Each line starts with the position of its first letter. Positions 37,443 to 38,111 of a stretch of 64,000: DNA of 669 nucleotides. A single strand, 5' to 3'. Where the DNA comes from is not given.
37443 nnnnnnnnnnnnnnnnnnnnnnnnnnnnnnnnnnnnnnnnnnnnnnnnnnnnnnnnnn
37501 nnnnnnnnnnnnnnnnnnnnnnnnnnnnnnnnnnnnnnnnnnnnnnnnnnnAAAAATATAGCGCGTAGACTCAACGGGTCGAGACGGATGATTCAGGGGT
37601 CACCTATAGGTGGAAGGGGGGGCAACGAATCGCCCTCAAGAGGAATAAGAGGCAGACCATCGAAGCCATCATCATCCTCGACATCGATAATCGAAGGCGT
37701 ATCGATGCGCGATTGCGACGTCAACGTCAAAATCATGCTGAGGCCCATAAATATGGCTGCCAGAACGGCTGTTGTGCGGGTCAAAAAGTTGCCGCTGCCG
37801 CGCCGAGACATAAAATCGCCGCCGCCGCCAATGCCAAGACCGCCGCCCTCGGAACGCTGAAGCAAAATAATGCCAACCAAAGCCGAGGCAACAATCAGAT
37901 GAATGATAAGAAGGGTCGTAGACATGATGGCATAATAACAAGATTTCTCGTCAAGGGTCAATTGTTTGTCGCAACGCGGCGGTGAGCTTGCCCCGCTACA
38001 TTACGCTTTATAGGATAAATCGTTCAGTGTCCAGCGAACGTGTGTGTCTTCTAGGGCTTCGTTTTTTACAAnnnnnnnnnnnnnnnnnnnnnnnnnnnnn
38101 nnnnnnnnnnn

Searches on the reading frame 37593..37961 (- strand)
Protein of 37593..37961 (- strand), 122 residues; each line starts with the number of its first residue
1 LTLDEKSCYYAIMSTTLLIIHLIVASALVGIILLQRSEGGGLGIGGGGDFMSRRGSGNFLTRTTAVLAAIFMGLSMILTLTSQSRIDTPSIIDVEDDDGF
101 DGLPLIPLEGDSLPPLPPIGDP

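Call 71: search_protein_families(library=pfam, proteins=[window:37593-37961:-], max_evalue=0.01)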
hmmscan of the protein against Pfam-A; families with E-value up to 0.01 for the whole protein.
window:37593-37961:- (122 aa): 1 family
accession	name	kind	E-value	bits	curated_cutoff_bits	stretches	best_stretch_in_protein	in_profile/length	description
PF03840.19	SecG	-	1.6e-19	70.2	29.2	1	17-80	2-69/70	Preprotein translocase SecG subunit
